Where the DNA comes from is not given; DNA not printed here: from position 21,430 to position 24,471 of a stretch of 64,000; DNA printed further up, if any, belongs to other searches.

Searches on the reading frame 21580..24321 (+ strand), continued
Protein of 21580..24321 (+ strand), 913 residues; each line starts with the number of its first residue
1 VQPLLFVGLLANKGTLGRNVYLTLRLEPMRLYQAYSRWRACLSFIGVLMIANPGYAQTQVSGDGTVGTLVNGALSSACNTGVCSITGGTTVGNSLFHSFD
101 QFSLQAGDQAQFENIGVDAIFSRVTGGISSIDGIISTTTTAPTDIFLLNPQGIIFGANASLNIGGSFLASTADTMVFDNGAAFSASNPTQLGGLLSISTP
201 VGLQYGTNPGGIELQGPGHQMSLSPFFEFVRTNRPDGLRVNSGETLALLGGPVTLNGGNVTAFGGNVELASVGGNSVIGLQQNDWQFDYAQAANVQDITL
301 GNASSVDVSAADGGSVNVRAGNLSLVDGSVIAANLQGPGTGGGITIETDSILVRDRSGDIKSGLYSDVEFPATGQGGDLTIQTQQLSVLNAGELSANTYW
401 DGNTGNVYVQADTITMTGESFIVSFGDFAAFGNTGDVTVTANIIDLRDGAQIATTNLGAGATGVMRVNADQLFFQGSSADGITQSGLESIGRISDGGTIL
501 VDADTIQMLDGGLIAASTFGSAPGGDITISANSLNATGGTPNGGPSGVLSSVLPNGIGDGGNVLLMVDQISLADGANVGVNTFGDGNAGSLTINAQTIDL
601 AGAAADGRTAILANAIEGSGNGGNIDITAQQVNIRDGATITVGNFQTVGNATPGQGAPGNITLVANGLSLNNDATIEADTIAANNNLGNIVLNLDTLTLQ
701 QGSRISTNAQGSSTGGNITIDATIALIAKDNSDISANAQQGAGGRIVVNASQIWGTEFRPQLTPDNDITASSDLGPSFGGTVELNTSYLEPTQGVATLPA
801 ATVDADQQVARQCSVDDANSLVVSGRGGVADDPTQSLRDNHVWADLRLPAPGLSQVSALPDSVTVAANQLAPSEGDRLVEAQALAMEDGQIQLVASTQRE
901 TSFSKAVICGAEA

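Call 58: find_encoding_contigs(protein=P0019, flank=10000, max_places=2)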
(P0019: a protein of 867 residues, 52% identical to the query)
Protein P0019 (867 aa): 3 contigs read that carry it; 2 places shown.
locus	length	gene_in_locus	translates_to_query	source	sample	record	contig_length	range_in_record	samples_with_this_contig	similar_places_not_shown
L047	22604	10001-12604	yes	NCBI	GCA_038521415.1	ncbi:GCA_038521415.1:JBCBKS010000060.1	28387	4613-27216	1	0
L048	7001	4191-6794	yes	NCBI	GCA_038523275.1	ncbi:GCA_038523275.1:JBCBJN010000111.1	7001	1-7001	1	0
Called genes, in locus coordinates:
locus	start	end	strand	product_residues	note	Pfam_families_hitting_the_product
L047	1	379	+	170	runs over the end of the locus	-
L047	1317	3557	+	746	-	PF03412:Peptidase_C39, PF00664:ABC_membrane, PF00005:ABC_tran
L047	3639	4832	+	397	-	-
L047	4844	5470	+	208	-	PF19744:DUF6232 (weak)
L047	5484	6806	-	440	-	PF00364:Biotin_lipoyl (faint), PF26002:Beta-barrel_AprE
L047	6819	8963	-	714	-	PF03412:Peptidase_C39, PF00664:ABC_membrane, PF00005:ABC_tran, PF02463:SMC_N (faint)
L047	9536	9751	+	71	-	-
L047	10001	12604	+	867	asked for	PF05860:TPS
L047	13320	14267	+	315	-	-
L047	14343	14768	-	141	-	-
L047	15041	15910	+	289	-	PF00561:Abhydrolase_1, PF12146:Hydrolase_4, PF12697:Abhydrolase_6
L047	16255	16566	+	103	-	PF08865:DUF1830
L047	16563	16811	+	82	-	PF11165:DUF2949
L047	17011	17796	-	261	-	PF03476:MOSC_N, PF03473:MOSC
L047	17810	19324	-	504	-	PF00120:Gln-synt_C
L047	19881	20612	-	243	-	PF00497:SBP_bac_3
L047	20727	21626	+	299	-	PF05721:PhyH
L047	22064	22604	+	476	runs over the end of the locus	PF02771:Acyl-CoA_dh_N, PF02770:Acyl-CoA_dh_M (weak), PF00441:Acyl-CoA_dh_1, PF08028:Acyl-CoA_dh_2 (weak)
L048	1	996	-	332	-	PF00364:Biotin_lipoyl (faint)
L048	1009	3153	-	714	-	PF03412:Peptidase_C39, PF00664:ABC_membrane, PF00005:ABC_tran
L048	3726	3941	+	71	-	-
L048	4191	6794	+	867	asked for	PF05860:TPS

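Call 63: find_encoding_contigs(protein=P0055, flank=10000, max_places=2)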
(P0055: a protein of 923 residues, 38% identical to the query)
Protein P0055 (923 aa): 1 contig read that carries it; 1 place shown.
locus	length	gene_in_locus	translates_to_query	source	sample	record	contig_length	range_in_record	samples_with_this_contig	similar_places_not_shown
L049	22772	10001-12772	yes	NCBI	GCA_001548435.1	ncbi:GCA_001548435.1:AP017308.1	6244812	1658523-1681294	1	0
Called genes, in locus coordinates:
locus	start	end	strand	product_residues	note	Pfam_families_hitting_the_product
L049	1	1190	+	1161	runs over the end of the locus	PF14516:AAA_35, PF23381:Beta-prop_IFT122_1st, PF24807:WD40_CDC20-Fz, PF25172:Beta-prop_WDR3_2nd, PF25173:Beta-prop_WDR3_1st, PF00400:WD40, PF24814:WD40_Prp19, PF25174:Beta-prop_THOC3, +120 more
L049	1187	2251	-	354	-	PF13439:Glyco_transf_4, PF20706:GT4-conflict, PF00534:Glycos_transf_1, PF13692:Glyco_trans_1_4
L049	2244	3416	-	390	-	PF13439:Glyco_transf_4, PF00534:Glycos_transf_1, PF13692:Glyco_trans_1_4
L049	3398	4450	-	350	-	PF01075:Glyco_transf_9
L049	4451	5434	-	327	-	PF01075:Glyco_transf_9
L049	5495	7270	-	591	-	PF05226:CHASE2, PF00990:GGDEF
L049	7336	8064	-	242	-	PF06051:DUF928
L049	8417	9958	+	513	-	-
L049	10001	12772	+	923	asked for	PF05860:TPS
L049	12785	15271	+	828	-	PF00515:TPR_1 (faint), PF07719:TPR_2 (faint), PF13176:TPR_7 (faint), PF13374:TPR_10 (faint), PF13424:TPR_12 (weak), PF17874:TPR_MalT, PF13424:TPR_12, PF12770:CHAT, +4 more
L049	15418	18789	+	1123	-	PF01590:GAF (faint), PF13185:GAF_2, PF00512:HisKA, PF02518:HATPase_c, PF00072:Response_reg, PF00512:HisKA, PF02518:HATPase_c, PF00072:Response_reg, +1 more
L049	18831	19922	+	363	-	PF03462:PCRF, PF00472:RF-1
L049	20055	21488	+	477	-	PF11850:DUF3370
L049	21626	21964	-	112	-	PF05899:Cupin_3 (weak), PF07883:Cupin_2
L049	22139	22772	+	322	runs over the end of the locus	PF00296:Bac_luciferase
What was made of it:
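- A TPS homologue at 38% identity (L049) has neither peptides nor a PCAT (call 63).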

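Call 64: find_homologous_proteins(query=L045:5622-7766:-, max_evalue=1e-50)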
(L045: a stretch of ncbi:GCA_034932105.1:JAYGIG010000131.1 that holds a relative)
Query L045:5622-7766:- (714 aa): 3321 proteins with E <= 1e-50 among 8000 candidates; the best 120 are listed.
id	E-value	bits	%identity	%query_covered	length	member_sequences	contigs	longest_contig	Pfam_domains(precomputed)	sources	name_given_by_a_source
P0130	0.0e+0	1590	100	100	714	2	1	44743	PF00005.34,PF03412.22,PF02463.26,PF00664.29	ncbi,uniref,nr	ncbi:peptidase domain-containing ABC transporter [Leptothoe sp. PORK10 BA2]|uniref:peptidase domain-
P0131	0.0e+0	1359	85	100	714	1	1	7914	PF00005.34,PF03412.22,PF02463.26,PF00664.29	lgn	-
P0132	0.0e+0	1357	85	100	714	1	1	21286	PF00005.34,PF03412.22,PF00664.29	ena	-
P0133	0.0e+0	1356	85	100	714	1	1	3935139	PF00005.34,PF03412.22,PF02463.26,PF00664.29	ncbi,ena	-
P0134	0.0e+0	1275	78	100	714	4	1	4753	PF00005.34,PF03412.22,PF02463.26,PF00664.29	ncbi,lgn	ncbi:MAG: peptidase domain-containing ABC transporter [Cyanobacteria bacterium P01_D01_bin.56]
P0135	0.0e+0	1265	79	100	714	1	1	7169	PF00005.34,PF03412.22,PF02463.26,PF00664.29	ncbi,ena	-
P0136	0.0e+0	1263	79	100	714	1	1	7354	PF00005.34,PF03412.22,PF02463.26,PF00664.29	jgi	-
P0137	0.0e+0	1263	79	100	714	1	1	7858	PF00005.34,PF03412.22,PF02463.26,PF00664.29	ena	-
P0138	0.0e+0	1262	79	100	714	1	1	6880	PF00005.34,PF03412.22,PF02463.26,PF00664.29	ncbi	ncbi:MAG: peptidase domain-containing ABC transporter [Cyanobacteria bacterium J06633_23]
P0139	0.0e+0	1262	79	100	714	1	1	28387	PF00005.34,PF03412.22,PF02463.26,PF00664.29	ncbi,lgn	ncbi:MAG: peptidase domain-containing ABC transporter [Cyanobacteria bacterium J06627_3]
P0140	0.0e+0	1261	79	100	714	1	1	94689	PF00005.34,PF03412.22,PF00664.29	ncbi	ncbi:MAG: peptidase domain-containing ABC transporter [Cyanobacteria bacterium J06554_1]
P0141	0.0e+0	1260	79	100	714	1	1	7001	PF00005.34,PF03412.22,PF00664.29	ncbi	ncbi:MAG: peptidase domain-containing ABC transporter [Cyanobacteria bacterium J06626_26]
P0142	0.0e+0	1254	78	100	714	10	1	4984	PF00005.34,PF03412.22,PF00664.29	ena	-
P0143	0.0e+0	1238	76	100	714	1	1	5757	PF00005.34,PF03412.22,PF00664.29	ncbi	ncbi:MAG: peptidase domain-containing ABC transporter [Cyanobacteria bacterium J06642_11]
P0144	0.0e+0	1177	74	100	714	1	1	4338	PF00005.34,PF03412.22,PF02463.26,PF00664.29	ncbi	ncbi:MAG: peptidase domain-containing ABC transporter [Cyanobacteria bacterium P01_A01_bin.105]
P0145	0.0e+0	1128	69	100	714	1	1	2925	PF00005.34,PF03412.22,PF02463.26,PF00664.29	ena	-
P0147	0.0e+0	1051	65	100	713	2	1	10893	PF00005.34,PF03412.22,PF00664.29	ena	-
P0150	3.2e-298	1009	63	100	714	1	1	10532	PF00005.34,PF03412.22,PF00664.29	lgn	-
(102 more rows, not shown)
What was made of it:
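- The PCAT list shown was cut at 120 hits, all at 60% identity or more, so a more divergent PCAT could have been missed (call 64).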

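Call 75: list_cluster_members(proteins=[P0131, P0132, P0134, P0135, P0137, P0142, P0144, P0145, P0147, P0150])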
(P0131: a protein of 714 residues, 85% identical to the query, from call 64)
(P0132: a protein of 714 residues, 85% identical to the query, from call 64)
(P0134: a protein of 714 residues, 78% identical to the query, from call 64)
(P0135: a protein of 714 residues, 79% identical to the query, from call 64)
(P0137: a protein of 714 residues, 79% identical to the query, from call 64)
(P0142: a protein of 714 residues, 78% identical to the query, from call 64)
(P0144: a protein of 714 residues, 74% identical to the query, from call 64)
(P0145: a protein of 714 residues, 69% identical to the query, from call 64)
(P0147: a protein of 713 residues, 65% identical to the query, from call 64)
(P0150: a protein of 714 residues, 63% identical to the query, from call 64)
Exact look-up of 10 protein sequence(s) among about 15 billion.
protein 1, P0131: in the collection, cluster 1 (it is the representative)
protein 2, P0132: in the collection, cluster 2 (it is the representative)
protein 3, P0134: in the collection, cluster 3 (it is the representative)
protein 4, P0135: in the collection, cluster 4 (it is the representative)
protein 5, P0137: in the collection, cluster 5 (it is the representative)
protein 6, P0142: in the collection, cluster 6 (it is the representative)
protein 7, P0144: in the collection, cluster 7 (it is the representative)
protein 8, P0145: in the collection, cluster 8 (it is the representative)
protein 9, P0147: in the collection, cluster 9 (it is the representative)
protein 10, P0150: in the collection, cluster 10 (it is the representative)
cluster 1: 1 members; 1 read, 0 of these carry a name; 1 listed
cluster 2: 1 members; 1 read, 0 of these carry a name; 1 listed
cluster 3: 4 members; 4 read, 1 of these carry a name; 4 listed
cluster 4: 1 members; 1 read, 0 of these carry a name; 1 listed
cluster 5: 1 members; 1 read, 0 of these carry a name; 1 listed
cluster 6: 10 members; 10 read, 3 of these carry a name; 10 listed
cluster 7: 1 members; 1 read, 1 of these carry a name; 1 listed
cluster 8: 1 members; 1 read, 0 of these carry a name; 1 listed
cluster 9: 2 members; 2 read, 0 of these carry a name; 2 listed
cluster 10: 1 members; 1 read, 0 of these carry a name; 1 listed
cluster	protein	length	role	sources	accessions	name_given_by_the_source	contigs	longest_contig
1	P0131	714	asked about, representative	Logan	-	-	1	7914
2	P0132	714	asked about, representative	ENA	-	-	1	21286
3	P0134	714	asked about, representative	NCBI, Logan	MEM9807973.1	MAG: peptidase domain-containing ABC transporter [Cyanobacteria bacterium P01_D01_bin.56]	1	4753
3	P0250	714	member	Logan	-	-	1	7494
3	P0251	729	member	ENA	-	-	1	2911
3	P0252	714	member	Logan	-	-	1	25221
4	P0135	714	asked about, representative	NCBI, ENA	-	-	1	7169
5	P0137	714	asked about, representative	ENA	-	-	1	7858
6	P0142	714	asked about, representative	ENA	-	-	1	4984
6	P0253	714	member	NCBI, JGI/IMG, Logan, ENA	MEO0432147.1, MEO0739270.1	MAG: peptidase domain-containing ABC transporter [Cyanobacteria bacterium J06656_5]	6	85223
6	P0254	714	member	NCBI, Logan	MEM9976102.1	MAG: peptidase domain-containing ABC transporter [Cyanobacteria bacterium P01_D01_bin.2]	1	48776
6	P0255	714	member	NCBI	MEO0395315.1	MAG: peptidase domain-containing ABC transporter [Cyanobacteria bacterium P01_A01_bin.137]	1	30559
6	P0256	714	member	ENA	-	-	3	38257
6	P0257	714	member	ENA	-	-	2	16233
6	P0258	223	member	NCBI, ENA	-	-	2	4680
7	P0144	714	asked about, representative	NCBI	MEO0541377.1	MAG: peptidase domain-containing ABC transporter [Cyanobacteria bacterium P01_A01_bin.105]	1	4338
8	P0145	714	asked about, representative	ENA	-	-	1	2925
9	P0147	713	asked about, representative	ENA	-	-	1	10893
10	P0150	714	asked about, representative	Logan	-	-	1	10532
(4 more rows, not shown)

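Call 84: search_solved_structures(query=L045:5622-7766:-, max_evalue=1e-20, show_alignments=1)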
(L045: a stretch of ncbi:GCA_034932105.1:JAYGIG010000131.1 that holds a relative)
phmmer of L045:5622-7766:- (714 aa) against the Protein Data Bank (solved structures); distinct sequences matched with E-value up to 1e-20: 306 (the best 60 are shown).
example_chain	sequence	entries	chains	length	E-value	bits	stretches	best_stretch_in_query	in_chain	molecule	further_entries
4ry2_A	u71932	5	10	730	1.4e-108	367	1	3-707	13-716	ABC-type bacteriocin transporter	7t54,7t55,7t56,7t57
8vp3_A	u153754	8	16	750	1.6e-108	366.8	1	3-707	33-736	ABC-type bacteriocin transporter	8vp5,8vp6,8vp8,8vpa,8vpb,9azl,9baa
4s0f_A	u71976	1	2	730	3.9e-108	365.5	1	3-707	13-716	ABC-type bacteriocin transporter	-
6v9z_A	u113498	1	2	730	2.8e-107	362.7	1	3-707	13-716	ABC-type bacteriocin transporter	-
8vp9_A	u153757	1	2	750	3.4e-106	359.1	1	3-706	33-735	ABC-type bacteriocin transporter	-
9oe1_A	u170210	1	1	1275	9.2e-100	337.9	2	229-709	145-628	ATP-binding cassette, sub-family B (MDR/TAP), member 4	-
9ody_A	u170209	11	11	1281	9.6e-100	337.8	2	229-709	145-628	ATP-binding cassette, sub-family B (MDR/TAP), member 4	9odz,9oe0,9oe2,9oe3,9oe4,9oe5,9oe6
6ujt_A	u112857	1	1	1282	9.5e-98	331.2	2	218-709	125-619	ATP-dependent translocase ABCB1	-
6ujw_A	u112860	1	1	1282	1.2e-97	330.9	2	218-709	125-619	ATP-dependent translocase ABCB1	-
4m2s_A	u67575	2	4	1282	1.6e-97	330.5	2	218-709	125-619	Multidrug resistance protein 1A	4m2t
6ujr_A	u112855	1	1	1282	1.6e-97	330.5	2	218-709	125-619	ATP-dependent translocase ABCB1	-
6ujs_A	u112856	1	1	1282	1.6e-97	330.5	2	218-709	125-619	ATP-dependent translocase ABCB1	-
4m1m_A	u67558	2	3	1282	1.6e-97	330.5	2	218-709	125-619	Multidrug resistance protein 1A | ATP-dependent translocase ABCB1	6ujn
4q9h_A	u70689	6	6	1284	1.6e-97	330.5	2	218-709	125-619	Multidrug resistance protein 1A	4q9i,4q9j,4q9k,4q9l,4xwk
6q81_A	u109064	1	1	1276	1.7e-97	330.4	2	218-709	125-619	P-glycoprotein (ABCB1)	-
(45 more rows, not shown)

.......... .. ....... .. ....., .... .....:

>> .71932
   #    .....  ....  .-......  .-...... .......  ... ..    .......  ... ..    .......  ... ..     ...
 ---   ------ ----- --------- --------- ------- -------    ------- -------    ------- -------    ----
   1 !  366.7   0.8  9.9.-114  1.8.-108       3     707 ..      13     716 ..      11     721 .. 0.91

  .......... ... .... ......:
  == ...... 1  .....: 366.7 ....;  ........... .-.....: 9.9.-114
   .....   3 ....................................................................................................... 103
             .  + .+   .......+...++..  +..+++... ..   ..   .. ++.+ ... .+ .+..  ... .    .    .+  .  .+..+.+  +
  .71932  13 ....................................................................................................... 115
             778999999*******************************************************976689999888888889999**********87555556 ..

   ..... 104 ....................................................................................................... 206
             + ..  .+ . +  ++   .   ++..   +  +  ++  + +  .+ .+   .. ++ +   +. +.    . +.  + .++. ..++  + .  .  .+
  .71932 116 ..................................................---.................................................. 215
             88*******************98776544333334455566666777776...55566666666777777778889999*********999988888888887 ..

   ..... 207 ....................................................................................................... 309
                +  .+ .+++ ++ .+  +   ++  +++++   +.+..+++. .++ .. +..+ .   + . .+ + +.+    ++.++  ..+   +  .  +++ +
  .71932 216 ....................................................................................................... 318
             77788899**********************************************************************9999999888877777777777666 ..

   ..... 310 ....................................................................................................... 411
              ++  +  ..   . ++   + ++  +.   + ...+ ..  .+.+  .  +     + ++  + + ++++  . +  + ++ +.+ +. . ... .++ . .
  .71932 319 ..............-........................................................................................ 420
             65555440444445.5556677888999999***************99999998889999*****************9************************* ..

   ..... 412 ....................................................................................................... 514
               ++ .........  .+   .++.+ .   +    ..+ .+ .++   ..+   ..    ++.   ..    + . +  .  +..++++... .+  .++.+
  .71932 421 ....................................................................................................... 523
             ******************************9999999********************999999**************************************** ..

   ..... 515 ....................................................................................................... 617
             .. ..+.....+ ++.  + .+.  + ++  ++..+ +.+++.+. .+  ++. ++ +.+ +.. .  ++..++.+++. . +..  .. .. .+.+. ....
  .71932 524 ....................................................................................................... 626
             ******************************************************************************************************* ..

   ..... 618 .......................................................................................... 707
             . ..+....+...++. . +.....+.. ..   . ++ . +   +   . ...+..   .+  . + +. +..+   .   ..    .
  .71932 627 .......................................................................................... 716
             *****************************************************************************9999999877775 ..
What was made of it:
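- Closest known: Class II microcins and Gram-positive GG-leader pheromones. Same: The module's PCAT is homologous to PCAT1 and ComA (call 84).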
